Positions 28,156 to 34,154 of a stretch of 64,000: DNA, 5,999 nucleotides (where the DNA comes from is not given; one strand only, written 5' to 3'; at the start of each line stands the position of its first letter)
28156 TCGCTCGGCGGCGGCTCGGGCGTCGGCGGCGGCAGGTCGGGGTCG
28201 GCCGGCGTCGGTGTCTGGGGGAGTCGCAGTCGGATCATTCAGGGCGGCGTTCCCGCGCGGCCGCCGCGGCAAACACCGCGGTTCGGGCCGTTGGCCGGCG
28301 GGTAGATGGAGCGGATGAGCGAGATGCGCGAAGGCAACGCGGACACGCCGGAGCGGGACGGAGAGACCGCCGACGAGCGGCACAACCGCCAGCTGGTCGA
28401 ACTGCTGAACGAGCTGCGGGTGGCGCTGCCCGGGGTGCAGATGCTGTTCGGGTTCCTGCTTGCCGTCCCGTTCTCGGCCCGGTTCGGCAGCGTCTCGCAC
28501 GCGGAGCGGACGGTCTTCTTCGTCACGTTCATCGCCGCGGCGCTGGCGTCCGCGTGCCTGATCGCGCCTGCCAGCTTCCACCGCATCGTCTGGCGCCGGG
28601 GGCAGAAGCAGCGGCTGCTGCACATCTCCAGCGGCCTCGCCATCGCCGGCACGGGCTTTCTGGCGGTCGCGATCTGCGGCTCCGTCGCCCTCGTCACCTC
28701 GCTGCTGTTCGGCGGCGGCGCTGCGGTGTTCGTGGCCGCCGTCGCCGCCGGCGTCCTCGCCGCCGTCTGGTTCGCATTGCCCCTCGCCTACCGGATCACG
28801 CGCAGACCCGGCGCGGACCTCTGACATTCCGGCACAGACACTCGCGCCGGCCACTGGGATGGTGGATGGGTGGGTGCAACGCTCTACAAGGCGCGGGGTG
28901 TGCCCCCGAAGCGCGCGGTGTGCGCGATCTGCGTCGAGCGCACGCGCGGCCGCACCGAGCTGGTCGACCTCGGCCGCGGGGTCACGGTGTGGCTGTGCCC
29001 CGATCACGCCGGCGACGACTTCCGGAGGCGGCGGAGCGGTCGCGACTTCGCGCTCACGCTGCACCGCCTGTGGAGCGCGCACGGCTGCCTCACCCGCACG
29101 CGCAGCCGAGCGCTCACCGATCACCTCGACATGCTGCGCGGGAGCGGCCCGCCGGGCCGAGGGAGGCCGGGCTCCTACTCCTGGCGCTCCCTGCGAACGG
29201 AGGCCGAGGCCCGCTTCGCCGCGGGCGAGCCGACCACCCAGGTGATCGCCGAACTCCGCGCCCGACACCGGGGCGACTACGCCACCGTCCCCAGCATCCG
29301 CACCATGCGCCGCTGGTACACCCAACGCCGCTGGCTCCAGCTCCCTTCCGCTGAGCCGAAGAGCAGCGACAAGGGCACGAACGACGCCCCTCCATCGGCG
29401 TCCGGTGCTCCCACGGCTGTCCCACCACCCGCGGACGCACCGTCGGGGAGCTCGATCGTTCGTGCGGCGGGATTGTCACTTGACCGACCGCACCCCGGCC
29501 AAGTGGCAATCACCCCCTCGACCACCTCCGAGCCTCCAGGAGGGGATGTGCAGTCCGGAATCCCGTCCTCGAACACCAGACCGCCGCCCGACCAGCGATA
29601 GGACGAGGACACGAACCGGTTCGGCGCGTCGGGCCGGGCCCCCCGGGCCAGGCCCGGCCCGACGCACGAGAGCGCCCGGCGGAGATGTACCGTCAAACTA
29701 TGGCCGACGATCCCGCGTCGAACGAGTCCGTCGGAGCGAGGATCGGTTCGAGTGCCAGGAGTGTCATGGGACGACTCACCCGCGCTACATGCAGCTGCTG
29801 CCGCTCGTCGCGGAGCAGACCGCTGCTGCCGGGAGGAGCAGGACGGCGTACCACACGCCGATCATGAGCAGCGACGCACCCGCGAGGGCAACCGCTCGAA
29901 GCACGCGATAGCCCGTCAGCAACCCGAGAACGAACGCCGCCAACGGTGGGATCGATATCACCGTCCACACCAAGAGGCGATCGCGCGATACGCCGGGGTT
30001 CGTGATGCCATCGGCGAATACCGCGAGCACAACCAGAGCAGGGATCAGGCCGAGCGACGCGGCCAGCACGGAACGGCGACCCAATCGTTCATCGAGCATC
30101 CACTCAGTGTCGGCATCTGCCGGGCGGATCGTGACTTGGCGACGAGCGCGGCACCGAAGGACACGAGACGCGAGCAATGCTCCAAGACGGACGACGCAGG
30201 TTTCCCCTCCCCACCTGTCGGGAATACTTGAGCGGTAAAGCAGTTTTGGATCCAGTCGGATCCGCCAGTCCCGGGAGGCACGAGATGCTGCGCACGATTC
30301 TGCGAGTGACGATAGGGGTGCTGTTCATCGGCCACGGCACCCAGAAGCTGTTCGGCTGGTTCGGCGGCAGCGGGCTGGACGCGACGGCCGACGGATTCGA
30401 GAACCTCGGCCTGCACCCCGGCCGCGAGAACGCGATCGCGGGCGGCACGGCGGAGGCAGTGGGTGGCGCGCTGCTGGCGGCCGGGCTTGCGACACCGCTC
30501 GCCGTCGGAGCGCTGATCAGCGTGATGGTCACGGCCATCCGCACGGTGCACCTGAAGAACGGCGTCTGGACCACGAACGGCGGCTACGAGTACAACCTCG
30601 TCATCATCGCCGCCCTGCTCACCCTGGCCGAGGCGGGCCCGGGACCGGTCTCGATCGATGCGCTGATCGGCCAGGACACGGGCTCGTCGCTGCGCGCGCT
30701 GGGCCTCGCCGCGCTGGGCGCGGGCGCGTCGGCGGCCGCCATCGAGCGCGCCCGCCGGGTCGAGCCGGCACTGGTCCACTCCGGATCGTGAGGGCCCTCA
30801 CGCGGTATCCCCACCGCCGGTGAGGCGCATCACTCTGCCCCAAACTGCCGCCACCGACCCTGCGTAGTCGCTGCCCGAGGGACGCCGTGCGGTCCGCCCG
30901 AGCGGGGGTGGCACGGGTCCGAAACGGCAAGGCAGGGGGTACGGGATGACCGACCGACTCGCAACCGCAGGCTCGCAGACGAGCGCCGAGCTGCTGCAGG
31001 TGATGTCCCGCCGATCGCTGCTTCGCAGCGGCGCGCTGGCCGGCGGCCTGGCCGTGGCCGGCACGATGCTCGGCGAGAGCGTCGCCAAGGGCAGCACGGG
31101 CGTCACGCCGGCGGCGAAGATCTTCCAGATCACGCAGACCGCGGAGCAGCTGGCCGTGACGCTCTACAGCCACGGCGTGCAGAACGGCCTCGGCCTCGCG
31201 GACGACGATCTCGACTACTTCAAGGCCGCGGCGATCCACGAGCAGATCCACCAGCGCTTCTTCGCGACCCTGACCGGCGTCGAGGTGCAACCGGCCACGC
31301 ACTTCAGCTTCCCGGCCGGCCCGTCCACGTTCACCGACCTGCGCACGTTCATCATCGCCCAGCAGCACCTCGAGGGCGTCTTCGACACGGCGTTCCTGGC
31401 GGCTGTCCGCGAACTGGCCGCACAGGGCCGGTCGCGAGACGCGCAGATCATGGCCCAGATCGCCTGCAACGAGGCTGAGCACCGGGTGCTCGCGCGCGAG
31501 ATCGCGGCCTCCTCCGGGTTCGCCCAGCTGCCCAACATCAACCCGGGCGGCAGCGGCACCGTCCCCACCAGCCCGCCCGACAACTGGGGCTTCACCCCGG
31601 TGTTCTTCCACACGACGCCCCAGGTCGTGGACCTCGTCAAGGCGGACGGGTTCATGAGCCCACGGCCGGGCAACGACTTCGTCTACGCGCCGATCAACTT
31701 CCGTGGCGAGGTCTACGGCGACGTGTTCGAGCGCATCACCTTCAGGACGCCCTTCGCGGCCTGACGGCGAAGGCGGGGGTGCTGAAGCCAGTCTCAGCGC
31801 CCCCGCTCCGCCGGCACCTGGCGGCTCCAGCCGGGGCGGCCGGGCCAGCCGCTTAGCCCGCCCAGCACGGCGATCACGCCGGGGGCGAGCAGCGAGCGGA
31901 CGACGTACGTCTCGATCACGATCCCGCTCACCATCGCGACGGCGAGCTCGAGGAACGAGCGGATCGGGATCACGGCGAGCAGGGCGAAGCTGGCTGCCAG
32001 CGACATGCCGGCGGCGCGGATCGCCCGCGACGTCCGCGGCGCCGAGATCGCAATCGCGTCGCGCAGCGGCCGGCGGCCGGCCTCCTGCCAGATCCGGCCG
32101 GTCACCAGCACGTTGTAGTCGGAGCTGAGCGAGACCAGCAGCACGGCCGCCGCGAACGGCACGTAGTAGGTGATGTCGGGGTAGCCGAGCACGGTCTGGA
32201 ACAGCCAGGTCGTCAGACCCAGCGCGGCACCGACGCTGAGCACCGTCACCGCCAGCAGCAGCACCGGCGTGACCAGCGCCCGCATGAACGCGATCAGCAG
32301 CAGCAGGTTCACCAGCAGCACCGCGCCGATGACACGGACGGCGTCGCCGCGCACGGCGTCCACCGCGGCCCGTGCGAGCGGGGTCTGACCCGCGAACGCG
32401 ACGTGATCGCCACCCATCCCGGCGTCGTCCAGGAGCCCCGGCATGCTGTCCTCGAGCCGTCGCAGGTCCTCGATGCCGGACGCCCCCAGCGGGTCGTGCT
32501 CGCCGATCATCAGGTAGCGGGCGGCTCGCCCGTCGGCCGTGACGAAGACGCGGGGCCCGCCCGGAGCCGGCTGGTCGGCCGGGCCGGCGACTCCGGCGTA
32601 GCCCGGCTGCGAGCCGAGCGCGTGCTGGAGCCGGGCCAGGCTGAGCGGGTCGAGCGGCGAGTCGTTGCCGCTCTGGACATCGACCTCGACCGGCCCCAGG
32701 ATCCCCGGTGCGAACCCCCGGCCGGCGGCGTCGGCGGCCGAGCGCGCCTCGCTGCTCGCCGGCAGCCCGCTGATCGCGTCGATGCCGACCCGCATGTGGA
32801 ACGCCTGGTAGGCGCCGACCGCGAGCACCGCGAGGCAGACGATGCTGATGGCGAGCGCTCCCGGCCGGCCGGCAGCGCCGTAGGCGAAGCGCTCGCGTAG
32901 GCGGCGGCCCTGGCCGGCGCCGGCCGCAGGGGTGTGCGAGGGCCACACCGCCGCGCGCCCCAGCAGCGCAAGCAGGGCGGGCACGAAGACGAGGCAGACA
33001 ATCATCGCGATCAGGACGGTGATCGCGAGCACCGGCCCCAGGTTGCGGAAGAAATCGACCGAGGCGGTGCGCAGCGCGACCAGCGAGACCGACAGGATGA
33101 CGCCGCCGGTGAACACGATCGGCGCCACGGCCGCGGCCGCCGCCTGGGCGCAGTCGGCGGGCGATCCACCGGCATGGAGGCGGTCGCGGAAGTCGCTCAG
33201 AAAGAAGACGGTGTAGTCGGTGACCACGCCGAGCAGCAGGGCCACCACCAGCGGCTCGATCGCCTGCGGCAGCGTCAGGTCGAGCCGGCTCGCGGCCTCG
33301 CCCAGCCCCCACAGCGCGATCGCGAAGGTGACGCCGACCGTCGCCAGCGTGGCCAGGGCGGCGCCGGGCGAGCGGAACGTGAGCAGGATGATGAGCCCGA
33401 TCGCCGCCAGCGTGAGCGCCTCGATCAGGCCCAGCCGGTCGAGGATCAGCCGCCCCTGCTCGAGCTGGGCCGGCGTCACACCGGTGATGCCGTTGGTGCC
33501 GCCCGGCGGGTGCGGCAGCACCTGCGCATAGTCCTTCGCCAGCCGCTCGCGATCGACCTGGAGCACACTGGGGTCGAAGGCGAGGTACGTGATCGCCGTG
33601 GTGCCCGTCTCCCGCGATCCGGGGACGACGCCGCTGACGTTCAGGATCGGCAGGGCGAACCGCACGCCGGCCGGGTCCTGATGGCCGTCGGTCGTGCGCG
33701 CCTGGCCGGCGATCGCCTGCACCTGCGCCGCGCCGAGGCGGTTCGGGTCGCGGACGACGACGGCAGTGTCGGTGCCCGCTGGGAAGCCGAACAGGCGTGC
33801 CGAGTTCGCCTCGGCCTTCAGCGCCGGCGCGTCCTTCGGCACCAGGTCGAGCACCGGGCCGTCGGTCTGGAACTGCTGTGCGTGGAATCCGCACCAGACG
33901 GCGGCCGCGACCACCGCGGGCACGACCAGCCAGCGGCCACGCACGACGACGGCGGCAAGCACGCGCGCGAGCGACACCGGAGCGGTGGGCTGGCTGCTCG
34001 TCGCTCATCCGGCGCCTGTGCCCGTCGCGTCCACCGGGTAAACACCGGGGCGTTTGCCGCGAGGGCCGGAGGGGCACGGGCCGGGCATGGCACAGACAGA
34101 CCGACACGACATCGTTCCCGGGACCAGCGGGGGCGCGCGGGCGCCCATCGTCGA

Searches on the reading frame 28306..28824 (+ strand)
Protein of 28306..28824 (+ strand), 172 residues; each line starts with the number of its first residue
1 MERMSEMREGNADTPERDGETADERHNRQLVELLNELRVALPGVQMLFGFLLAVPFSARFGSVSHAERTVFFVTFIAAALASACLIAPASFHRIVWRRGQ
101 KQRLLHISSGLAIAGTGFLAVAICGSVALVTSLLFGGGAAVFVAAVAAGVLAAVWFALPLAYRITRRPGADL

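Call 80: search_protein_families(library=pfam, proteins=[window:28306-28824:+], max_evalue=0.00001)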
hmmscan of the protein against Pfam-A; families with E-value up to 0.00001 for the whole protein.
window:28306-28824:+ (172 aa): 1 family
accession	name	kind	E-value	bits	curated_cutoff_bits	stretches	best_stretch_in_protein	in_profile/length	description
PF19853.4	DUF6328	-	3.6e-44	150.7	26.3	1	20-159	2-142/142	Family of unknown function (DUF6328)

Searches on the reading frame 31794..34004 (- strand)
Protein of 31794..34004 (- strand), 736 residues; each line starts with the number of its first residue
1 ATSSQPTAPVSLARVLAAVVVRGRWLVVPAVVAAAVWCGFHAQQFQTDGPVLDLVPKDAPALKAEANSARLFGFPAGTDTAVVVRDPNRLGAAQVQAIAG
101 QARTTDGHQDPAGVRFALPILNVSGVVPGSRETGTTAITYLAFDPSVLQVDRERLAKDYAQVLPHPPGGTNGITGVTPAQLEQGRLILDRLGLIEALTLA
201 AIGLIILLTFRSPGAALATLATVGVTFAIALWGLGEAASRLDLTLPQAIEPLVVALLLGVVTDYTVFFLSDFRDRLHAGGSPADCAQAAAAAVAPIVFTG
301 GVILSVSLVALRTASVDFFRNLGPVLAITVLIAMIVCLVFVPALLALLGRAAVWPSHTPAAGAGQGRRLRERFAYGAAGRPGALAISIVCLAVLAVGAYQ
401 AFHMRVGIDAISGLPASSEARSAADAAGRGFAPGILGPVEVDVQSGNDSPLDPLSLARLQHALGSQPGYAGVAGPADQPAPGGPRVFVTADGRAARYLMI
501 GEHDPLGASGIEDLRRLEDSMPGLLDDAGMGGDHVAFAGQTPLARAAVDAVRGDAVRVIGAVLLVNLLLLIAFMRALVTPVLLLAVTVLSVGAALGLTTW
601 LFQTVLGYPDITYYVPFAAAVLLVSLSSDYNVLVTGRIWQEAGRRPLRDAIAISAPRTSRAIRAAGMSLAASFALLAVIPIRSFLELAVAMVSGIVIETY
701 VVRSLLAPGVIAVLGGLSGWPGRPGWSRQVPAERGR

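Call 88: search_protein_families(library=pfam, proteins=[window:31794-34004:-], max_evalue=0.000001)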
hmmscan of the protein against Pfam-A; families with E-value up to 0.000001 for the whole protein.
window:31794-34004:- (736 aa): 1 family
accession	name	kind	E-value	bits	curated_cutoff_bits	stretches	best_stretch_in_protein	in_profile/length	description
PF03176.21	MMPL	-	1.5e-61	208.6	20.5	2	54-357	2-310/333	MMPL family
